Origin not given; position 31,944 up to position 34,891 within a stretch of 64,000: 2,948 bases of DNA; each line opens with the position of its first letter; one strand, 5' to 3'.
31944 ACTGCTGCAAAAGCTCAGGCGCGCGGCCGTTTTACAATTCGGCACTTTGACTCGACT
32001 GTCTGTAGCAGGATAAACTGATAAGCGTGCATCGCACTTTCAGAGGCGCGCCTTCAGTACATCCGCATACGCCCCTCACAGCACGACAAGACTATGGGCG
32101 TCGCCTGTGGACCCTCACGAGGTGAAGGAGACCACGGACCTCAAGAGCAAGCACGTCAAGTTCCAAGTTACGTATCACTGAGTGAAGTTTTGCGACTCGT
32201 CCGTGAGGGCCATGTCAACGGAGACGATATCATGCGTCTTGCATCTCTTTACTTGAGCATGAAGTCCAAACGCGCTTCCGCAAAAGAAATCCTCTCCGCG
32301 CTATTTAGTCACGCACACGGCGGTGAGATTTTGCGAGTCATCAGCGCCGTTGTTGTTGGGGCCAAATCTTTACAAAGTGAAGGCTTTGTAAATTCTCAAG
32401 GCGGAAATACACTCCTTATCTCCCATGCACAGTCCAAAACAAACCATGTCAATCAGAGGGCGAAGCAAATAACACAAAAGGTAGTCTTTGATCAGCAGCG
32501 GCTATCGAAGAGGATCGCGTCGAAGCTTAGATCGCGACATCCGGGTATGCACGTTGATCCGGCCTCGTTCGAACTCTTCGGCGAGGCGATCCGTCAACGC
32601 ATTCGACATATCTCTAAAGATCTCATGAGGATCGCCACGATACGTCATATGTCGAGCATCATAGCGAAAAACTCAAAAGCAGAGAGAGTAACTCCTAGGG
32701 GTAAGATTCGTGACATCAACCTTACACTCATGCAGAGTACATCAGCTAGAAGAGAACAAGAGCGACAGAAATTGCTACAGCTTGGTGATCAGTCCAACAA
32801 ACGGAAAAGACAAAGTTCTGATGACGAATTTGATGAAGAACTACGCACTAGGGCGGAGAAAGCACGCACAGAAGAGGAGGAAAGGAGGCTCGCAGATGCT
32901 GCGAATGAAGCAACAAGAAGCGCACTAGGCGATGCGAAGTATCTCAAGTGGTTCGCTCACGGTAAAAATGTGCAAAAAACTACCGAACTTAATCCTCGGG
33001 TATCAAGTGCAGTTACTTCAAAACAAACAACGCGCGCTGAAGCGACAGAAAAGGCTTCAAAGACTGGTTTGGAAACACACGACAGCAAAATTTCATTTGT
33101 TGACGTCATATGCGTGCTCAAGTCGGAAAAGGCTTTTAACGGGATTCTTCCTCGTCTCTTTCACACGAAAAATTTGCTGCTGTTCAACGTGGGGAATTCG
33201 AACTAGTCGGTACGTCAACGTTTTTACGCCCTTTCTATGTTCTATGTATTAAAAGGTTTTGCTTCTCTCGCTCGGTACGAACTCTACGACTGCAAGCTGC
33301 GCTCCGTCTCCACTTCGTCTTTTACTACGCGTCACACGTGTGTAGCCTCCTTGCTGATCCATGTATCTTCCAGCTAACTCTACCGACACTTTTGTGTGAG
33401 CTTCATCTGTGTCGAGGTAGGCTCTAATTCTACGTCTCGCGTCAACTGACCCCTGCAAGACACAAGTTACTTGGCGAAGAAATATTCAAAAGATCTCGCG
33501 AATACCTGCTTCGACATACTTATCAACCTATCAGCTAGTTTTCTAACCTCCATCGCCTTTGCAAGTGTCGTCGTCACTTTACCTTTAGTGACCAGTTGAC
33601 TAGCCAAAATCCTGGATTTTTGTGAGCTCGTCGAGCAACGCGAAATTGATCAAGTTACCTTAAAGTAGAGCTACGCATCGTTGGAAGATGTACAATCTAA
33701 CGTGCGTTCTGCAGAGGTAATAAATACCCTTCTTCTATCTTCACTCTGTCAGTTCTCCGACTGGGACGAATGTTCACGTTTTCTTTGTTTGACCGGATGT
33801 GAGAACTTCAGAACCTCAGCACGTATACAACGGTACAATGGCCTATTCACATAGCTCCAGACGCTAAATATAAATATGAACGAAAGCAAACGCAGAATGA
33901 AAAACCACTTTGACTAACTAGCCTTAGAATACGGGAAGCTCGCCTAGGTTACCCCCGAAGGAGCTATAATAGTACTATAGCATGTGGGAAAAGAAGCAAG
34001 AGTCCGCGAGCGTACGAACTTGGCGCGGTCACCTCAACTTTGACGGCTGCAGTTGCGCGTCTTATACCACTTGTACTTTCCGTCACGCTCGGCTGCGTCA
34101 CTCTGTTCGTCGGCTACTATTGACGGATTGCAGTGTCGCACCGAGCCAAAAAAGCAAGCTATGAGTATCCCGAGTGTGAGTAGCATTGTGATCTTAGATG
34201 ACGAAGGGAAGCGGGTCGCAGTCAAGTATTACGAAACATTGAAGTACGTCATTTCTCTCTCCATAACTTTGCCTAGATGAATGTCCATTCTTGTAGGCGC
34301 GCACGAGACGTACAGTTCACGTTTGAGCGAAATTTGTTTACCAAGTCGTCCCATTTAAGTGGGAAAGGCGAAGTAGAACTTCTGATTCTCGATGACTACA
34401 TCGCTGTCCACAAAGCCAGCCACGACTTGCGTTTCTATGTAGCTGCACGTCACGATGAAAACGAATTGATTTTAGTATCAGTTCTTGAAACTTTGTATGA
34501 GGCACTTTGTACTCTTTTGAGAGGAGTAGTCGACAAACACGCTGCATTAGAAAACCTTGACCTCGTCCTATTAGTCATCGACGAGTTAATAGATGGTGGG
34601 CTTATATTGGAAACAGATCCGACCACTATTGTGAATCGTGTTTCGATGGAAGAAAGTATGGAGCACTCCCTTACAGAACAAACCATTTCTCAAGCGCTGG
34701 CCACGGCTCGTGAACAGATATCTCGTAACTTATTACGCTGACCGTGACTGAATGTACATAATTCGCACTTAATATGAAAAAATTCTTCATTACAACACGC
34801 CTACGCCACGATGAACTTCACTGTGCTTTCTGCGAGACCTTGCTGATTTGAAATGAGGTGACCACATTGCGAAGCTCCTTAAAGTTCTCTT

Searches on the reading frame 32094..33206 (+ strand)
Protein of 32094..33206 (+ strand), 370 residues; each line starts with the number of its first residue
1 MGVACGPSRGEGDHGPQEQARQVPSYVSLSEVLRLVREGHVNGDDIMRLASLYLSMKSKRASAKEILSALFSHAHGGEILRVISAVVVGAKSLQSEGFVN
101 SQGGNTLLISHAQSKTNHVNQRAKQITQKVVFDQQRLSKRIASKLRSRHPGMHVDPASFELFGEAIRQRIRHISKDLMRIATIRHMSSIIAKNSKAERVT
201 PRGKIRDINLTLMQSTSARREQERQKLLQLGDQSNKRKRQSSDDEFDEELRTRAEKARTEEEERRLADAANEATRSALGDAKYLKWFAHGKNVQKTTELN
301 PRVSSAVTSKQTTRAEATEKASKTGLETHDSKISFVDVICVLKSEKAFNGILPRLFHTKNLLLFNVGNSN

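Call 71: search_protein_families(library=pfam, proteins=[window:32094-33206:+], max_evalue=0.00001)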
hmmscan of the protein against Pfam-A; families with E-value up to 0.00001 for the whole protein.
window:32094-33206:+ (370 aa): 1 family
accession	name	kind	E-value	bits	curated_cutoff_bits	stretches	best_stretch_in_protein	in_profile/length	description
PF05236.20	TAF4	-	3.8e-08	33.8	33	1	107-347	19-252/262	Transcription initiation factor TFIID component TAF4 family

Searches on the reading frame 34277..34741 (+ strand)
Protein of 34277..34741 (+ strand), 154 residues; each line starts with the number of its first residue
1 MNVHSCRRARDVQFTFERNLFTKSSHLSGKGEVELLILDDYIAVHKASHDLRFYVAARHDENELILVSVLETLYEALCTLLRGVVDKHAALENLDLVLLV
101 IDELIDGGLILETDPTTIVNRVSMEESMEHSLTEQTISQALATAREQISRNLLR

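Call 71: search_protein_families(library=pfam, proteins=[window:34277-34741:+], max_evalue=0.00001)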
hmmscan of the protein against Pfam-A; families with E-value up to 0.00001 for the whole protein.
window:34277-34741:+ (154 aa): 1 family
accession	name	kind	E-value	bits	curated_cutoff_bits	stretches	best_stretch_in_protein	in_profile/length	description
PF01217.26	Clat_adaptor_s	-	1.4e-15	57.9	22.5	1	33-128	47-141/142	Clathrin adaptor complex small chain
